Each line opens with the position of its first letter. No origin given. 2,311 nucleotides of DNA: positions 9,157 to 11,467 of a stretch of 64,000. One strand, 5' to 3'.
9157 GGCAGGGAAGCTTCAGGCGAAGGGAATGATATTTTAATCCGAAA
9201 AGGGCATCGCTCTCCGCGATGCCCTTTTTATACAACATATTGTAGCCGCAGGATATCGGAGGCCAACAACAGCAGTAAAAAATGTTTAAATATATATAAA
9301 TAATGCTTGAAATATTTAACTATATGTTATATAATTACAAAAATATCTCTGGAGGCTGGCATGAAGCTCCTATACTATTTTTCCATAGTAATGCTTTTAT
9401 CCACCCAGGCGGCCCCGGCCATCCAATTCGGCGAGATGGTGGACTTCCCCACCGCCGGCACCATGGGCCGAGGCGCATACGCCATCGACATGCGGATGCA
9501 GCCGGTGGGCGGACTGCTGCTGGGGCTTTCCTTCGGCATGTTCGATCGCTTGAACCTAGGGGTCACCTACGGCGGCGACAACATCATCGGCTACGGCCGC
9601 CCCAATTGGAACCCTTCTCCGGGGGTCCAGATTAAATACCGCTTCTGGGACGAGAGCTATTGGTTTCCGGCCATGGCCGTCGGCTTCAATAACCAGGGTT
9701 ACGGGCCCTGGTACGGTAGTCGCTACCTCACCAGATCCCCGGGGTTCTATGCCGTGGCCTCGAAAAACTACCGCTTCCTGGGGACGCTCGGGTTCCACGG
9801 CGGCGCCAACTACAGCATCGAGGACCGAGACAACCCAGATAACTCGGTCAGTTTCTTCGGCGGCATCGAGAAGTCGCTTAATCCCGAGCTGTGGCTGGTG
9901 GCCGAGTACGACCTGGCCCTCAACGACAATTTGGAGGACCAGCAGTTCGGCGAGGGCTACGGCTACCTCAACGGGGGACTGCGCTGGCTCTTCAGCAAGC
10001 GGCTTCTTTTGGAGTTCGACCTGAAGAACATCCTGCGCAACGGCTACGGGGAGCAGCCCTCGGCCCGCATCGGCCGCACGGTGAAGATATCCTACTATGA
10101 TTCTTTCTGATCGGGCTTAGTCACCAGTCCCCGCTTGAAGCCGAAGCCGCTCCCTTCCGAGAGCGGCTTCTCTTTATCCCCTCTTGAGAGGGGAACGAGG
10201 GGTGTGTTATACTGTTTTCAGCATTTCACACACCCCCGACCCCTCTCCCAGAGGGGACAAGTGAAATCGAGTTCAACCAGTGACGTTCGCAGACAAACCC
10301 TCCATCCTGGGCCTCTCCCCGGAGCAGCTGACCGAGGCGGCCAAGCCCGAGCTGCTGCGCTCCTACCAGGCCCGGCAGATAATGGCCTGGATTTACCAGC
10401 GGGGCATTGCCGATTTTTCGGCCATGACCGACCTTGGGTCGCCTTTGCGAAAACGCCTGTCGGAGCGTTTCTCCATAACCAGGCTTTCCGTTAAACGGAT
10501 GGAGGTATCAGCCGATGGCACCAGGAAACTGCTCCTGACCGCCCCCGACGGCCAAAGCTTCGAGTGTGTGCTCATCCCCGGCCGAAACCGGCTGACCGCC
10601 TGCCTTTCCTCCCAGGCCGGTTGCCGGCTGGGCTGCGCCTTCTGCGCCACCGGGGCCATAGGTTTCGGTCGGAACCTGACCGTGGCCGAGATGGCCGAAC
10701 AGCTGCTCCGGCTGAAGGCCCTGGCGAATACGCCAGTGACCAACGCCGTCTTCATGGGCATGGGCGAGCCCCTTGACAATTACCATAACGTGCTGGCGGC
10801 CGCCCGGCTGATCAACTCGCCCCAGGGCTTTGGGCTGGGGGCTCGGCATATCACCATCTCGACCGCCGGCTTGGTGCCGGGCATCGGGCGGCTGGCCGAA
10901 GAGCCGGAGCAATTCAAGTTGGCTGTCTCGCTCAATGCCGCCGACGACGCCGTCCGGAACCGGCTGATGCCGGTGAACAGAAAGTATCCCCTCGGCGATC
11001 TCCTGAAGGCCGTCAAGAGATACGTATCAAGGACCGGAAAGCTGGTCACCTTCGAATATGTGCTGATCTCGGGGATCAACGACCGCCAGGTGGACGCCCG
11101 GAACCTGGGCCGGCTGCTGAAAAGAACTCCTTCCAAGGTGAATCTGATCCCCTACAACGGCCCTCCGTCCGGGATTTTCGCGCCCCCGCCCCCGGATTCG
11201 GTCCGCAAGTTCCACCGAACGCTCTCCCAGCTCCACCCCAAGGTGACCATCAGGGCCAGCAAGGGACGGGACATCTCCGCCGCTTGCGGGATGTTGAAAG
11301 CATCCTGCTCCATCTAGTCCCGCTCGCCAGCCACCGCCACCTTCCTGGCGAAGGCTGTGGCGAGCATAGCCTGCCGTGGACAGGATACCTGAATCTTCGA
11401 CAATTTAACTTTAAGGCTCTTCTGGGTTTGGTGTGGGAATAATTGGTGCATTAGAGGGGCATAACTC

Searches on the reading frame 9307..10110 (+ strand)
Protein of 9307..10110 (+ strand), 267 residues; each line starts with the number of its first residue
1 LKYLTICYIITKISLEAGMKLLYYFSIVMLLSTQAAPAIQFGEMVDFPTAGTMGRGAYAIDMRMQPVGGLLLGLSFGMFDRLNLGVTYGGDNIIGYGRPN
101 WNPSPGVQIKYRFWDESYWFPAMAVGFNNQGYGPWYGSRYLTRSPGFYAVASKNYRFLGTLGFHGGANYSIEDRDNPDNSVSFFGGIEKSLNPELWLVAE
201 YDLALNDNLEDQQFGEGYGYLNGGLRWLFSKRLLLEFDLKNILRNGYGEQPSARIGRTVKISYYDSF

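Call 65: search_protein_families(library=pfam, proteins=[window:9307-10110:+], max_evalue=0.00001)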
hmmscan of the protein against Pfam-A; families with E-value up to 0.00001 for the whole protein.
window:9307-10110:+ (267 aa): 1 family
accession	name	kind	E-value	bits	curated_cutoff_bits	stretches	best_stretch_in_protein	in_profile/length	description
PF06082.17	YjbH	-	1.3e-07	31.3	24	1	45-203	11-192/658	Exopolysaccharide biosynthesis protein YbjH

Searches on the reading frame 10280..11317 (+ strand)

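Call 65: search_protein_families(library=pfam, proteins=[window:10280-11317:+], max_evalue=0.00001)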
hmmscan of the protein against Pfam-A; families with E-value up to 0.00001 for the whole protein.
window:10280-11317:+ (345 aa): 2 families
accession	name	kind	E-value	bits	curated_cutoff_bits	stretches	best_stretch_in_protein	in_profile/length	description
PF04055.27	Radical_SAM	-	1.7e-19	71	29.5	1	111-272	3-160/166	Radical SAM superfamily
PF21016.3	RlmN_N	-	6.3e-14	51.9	24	1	9-66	3-60/60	Ribosomal RNA large subunit methyltransferase N-terminal domain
